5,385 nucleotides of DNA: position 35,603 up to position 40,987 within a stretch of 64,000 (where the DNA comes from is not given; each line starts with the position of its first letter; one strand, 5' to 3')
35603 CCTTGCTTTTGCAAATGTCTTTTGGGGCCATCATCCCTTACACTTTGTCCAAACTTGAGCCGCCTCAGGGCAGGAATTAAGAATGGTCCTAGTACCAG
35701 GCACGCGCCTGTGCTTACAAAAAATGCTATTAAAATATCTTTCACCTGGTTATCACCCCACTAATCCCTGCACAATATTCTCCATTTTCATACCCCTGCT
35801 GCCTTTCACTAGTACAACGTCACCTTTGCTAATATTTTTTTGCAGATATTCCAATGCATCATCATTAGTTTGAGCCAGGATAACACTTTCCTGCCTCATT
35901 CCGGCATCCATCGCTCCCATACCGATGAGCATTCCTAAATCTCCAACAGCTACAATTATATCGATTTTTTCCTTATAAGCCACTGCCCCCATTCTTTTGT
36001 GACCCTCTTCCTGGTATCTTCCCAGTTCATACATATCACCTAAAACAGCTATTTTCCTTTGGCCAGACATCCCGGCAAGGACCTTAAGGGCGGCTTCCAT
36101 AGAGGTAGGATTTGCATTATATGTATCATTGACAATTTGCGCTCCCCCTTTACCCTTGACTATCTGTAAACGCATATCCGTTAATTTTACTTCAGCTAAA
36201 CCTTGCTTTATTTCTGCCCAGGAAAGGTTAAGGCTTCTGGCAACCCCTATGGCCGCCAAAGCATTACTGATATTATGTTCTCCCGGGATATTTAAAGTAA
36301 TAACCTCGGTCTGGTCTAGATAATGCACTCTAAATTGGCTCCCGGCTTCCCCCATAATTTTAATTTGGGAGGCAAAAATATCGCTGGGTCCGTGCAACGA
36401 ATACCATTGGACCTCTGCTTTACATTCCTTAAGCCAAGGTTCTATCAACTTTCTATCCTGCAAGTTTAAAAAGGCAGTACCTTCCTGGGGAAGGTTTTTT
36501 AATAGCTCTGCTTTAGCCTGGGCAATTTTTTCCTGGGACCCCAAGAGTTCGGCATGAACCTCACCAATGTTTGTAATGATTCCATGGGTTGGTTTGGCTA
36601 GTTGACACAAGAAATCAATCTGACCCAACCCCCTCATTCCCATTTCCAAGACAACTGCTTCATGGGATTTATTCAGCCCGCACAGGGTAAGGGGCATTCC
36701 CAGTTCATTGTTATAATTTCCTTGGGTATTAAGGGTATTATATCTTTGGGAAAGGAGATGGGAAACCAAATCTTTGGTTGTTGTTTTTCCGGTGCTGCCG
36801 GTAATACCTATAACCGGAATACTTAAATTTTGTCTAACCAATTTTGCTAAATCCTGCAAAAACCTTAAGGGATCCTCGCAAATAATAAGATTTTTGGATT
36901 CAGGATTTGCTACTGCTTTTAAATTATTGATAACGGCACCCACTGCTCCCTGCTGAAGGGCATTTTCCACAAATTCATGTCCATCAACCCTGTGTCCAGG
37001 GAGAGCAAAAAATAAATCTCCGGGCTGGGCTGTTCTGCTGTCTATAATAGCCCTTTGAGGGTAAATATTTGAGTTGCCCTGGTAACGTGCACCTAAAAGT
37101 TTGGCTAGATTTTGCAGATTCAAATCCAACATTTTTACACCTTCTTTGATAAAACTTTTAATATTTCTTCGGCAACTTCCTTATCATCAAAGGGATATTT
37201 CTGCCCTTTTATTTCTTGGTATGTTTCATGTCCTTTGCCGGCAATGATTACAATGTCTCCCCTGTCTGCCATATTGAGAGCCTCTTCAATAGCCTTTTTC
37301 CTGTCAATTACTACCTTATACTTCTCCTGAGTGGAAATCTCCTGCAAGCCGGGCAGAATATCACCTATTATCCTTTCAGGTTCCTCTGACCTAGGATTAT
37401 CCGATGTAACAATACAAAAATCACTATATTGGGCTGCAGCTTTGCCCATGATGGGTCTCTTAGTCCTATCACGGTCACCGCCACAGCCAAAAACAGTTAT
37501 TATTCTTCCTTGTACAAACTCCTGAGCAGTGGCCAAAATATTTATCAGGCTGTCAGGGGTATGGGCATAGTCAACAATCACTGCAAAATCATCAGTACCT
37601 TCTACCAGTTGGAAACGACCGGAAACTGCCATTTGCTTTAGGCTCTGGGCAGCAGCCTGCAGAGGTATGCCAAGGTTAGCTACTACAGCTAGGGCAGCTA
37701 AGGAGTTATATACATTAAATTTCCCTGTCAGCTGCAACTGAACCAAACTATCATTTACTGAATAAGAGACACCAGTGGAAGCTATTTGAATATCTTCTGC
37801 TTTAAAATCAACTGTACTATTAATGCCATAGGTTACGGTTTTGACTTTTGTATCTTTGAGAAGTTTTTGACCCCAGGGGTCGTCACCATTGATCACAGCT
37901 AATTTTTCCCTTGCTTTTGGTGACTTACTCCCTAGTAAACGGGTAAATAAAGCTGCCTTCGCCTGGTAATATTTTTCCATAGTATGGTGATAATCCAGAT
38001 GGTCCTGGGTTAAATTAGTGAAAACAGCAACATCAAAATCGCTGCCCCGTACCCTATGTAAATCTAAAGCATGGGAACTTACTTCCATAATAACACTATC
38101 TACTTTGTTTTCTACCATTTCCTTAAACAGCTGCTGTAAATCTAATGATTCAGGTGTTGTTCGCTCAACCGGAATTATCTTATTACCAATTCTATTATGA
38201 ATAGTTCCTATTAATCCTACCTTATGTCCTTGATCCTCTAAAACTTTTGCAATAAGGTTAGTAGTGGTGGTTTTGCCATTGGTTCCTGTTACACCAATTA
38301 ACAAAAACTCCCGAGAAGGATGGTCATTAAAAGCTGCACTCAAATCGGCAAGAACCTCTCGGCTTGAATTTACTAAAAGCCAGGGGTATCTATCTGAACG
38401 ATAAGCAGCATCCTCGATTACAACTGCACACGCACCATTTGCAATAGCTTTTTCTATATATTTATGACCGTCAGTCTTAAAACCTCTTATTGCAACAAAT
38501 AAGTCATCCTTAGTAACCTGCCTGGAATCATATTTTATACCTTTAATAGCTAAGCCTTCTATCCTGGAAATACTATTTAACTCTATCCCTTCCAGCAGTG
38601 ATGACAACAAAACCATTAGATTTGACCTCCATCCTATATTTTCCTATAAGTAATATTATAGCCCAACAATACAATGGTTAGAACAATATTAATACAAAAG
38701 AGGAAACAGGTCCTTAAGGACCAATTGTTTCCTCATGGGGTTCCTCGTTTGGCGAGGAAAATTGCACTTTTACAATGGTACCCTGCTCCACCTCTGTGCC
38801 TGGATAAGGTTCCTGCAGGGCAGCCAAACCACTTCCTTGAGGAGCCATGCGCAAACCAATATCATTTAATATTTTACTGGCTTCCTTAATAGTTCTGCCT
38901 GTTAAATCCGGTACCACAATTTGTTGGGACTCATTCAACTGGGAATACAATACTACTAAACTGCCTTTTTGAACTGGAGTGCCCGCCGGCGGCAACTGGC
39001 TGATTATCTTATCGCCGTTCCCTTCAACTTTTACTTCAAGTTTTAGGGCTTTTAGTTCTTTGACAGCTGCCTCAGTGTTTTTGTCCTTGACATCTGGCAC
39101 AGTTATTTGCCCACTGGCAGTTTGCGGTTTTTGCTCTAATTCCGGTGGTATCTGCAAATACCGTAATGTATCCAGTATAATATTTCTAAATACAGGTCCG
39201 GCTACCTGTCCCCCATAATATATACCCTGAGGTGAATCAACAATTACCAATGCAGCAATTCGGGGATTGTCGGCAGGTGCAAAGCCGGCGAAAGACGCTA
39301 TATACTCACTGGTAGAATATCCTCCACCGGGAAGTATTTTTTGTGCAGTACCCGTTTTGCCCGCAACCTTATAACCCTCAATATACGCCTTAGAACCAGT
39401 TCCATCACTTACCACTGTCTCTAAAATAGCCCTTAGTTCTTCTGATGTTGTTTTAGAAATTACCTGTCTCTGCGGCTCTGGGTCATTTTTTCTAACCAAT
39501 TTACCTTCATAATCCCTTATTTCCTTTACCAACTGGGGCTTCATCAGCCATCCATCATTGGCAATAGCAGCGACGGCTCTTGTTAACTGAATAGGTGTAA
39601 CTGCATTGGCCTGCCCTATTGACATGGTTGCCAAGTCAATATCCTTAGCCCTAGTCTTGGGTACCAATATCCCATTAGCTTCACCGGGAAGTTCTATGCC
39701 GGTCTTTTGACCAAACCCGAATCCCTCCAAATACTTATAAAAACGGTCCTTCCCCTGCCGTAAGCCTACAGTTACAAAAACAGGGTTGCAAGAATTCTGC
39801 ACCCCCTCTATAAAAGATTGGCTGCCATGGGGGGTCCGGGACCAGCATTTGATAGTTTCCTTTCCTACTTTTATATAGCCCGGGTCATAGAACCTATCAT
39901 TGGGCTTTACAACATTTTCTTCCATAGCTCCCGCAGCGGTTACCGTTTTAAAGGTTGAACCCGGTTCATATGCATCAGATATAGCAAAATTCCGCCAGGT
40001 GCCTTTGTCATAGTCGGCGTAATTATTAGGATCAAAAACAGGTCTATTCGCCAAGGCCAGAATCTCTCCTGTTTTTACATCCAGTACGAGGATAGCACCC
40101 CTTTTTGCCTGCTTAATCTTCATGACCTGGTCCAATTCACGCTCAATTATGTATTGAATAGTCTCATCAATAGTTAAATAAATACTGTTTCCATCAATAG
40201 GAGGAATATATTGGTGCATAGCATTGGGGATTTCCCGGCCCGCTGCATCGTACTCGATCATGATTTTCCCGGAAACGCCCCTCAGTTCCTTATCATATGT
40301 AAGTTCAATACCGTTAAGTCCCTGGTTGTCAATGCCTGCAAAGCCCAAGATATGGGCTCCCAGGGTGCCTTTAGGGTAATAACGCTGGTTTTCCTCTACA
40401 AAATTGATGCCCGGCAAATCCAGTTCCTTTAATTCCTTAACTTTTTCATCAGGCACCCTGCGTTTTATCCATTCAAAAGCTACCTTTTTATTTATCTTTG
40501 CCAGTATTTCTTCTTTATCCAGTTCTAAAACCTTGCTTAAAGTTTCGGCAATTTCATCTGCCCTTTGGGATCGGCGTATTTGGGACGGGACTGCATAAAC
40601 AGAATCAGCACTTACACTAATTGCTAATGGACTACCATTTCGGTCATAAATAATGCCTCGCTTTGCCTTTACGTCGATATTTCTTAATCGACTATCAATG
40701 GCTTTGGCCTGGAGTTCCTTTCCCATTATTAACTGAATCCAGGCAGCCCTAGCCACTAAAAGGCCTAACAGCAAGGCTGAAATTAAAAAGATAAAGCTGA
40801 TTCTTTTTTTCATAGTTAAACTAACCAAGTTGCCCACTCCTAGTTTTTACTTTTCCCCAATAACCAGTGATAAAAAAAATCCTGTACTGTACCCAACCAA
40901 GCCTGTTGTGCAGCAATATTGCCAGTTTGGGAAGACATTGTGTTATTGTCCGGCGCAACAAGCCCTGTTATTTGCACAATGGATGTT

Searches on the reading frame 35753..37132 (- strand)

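Call 10: search_protein_families(library=ncbifam, proteins=[window:35753-37132:-])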
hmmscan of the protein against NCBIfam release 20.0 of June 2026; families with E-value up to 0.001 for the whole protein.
window:35753-37132:- (459 aa): 29 families (the best 25 are shown)
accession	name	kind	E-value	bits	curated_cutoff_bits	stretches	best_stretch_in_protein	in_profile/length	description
TIGR01143.1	murF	subfamily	8.7e-130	433.4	288.6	1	30-455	1-416/418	UDP-N-acetylmuramoyl-tripeptide--D-alanyl-D-alanine ligase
NF008896.0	PRK11929.1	equivalog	7.1e-121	404.8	1023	1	19-458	521-957/965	bifunctional UDP-N-acetylmuramoyl-L-alanyl-D-glutamate--2,6-diaminopimelate ligase MurE/UDP-N-acetylmuramoyl-tripeptide--D-alanyl-D-alanine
NF008041.0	PRK10773.1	equivalog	2e-88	297.1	551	1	1-457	1-447/453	UDP-N-acetylmuramoyl-tripeptide--D-alanyl-D-alanine ligase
NF008897.0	PRK11930.1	equivalog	1.8e-77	261.1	804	1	4-457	3-453/822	bifunctional UDP-N-acetylmuramoyl-tripeptide:D-alanyl-D-alanine ligase/alanine racemase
NF010693.0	PRK14093.1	equivalog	8e-75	252.3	544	1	10-457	13-464/479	UDP-N-acetylmuramoylalanyl-D-glutamyl-2,6-diaminopimelate--D-alanyl-D-alanine ligase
NF001126.0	PRK00139.1-4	equivalog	5.6e-42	143.9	373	2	182-444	195-456/486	UDP-N-acetylmuramoyl-L-alanyl-D-glutamate--2,6-diaminopimelate ligase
TIGR01085.1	murE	subfamily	1.9e-37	129.3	257.3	2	156-444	155-445/472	UDP-N-acetylmuramyl-tripeptide synthetase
NF001124.0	PRK00139.1-2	equivalog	2.3e-37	128.9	476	2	29-129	32-133/500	UDP-N-acetylmuramoyl-L-alanyl-D-glutamate--2,6-diaminopimelate ligase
TIGR01082.1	murC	equivalog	1.7e-27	96.6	335.1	1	95-357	93-342/449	UDP-N-acetylmuramate--L-alanine ligase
NF001123.0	PRK00139.1-1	equivalog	1.6e-26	93.1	586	1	8-444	3-463/493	UDP-N-acetylmuramoyl-L-alanyl-D-glutamate--2,6-diaminopimelate ligase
TIGR01087.1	murD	equivalog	2.1e-26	93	211.95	1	103-441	102-414/441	UDP-N-acetylmuramoyl-L-alanine--D-glutamate ligase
NF053645.1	pMurC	equivalog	7.1e-23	81.1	560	2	94-230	93-228/492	pseudomurein biosynthesis peptide ligase pMurC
NF010623.0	PRK14016.1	subfamily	1.1e-18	66.8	877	1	101-444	476-850/871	cyanophycin synthetase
TIGR02068.2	cya_phycin_syn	equivalog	1.3e-17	63.1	850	2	184-450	568-854/862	cyanophycin synthetase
NF010628.0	PRK14022.1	equivalog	2.9e-15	56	536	1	26-394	36-401/483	UDP-N-acetylmuramoyl-L-alanyl-D-glutamate--L-lysine ligase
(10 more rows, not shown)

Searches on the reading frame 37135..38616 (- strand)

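Call 10: search_protein_families(library=ncbifam, proteins=[window:37135-38616:-])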
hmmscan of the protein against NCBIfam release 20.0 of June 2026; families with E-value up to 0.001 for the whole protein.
window:37135-38616:- (493 aa): 31 families (the best 25 are shown)
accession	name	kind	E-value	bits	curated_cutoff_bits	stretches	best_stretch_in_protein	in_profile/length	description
NF001126.0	PRK00139.1-4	equivalog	7.5e-192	638.2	373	1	4-487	3-483/486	UDP-N-acetylmuramoyl-L-alanyl-D-glutamate--2,6-diaminopimelate ligase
TIGR01085.1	murE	subfamily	9.6e-167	555.6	257.3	1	23-486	3-471/472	UDP-N-acetylmuramyl-tripeptide synthetase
NF008896.0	PRK11929.1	equivalog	4.1e-157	524.7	1023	1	23-487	28-499/965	bifunctional UDP-N-acetylmuramoyl-L-alanyl-D-glutamate--2,6-diaminopimelate ligase MurE/UDP-N-acetylmuramoyl-tripeptide--D-alanyl-D-alanine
NF001124.0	PRK00139.1-2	equivalog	5.9e-157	523.4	476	1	19-490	23-496/500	UDP-N-acetylmuramoyl-L-alanyl-D-glutamate--2,6-diaminopimelate ligase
NF001123.0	PRK00139.1-1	equivalog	5e-135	450.9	586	1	20-488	16-491/493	UDP-N-acetylmuramoyl-L-alanyl-D-glutamate--2,6-diaminopimelate ligase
NF010628.0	PRK14022.1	equivalog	2.7e-105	352.9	536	1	19-483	30-478/483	UDP-N-acetylmuramoyl-L-alanyl-D-glutamate--L-lysine ligase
NF001130.0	PRK00139.2-4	equivalog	3.6e-78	263.5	715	2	15-224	22-235/516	UDP-N-acetylmuramoyl-L-alanyl-D-glutamate--2,6-diaminopimelate ligase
NF001129.0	PRK00139.2-3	equivalog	2.3e-61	207.8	762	1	24-485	41-514/517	UDP-N-acetylmuramoyl-L-alanyl-D-glutamate--2,6-diaminopimelate ligase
NF001127.0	PRK00139.2-1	equivalog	9.8e-59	199.4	997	2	293-491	318-516/520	UDP-N-acetylmuramoyl-L-alanyl-D-glutamate--2,6-diaminopimelate ligase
NF001131.0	PRK00139.2-5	equivalog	6.2e-48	163.8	1000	1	26-477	38-473/483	UDP-N-acetylmuramoyl-L-alanyl-D-glutamate--2,6-diaminopimelate ligase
TIGR01143.1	murF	subfamily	3.8e-47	161.2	288.6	2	30-144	2-114/418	UDP-N-acetylmuramoyl-tripeptide--D-alanyl-D-alanine ligase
TIGR02068.2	cya_phycin_syn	equivalog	1.3e-43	149.1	850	1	96-464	471-852/862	cyanophycin synthetase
NF010623.0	PRK14016.1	subfamily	3.8e-37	127.9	877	1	104-461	480-851/871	cyanophycin synthetase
TIGR01082.1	murC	equivalog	1.6e-34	119.8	335.1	2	195-463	169-440/449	UDP-N-acetylmuramate--L-alanine ligase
TIGR01087.1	murD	equivalog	1.2e-31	110.3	211.95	2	167-458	147-415/441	UDP-N-acetylmuramoyl-L-alanine--D-glutamate ligase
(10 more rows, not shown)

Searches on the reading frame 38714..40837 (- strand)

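Call 10: search_protein_families(library=ncbifam, proteins=[window:38714-40837:-])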
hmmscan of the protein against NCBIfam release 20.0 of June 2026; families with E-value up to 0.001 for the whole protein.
window:38714-40837:- (707 aa): 27 families (the best 25 are shown)
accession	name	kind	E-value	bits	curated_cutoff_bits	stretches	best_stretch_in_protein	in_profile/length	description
TIGR02214.1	spoVD_pbp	equivalog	3.2e-235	782.3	688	2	15-632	3-634/636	stage V sporulation protein D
TIGR03423.1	pbp2_mrdA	equivalog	7.3e-119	398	455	1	12-556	2-589/593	penicillin-binding protein 2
NF053573.1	PBP2_PenA_Neis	exception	1.1e-104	351.1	1105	1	7-565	22-568/572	peptidoglycan D,D-transpeptidase PBP2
NF011685.0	PRK15105.1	subfamily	5e-98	329.2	737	1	18-566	27-566/588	peptidoglycan glycosyltransferase FtsI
NF038271.1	strep_PBP2X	exception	6.7e-78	262.6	1050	1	37-673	50-728/750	penicillin-binding protein PBP2X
NF008061.0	PRK10795.1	equivalog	1.5e-50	172.5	962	1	11-554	20-609/634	peptidoglycan DD-transpeptidase MrdA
NF051842.1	PBP4_5_Efaec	equivalog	2.5e-44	151.7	700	1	57-499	162-614/668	penicillin-binding protein PBP4(5)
TIGR02074.1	PBP_1a_fam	subfamily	1.7e-34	119.5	508.75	1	214-553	221-528/535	PBP1A family penicillin-binding protein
NF038278.1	strep_PBP2B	exception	7.6e-33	113.9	975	3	356-533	466-652/678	penicillin-binding protein PBP2B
NF051885.1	tranpepglycosPbpC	equivalog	8.4e-21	74.2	900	1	219-500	294-546/632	multimodular transpeptidase-transglycosylase PbpC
NF000237.1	MECA_PBP2A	equivalog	1.3e-17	63.3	750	1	54-532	145-632/668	PBP2a family beta-lactam-resistant peptidoglycan transpeptidase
NF033378.1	MECD_PBP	exception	3.9e-16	58.5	1450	1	50-520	143-630/678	PBP2a family beta-lactam-resistant peptidoglycan transpeptidase MecD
NF000407.1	MECC_PBP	exception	8.9e-15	53.9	1500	1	55-521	143-619/665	PBP2a family beta-lactam-resistant peptidoglycan transpeptidase MecC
NF038276.1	strep_PBP2A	exception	5.3e-14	51.4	1100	1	404-499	486-580/716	penicillin-binding protein PBP2A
NF000409.1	MECA_pure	exception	1.8e-12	46.6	1490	1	54-533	145-633/668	PBP2a family beta-lactam-resistant peptidoglycan transpeptidase MecA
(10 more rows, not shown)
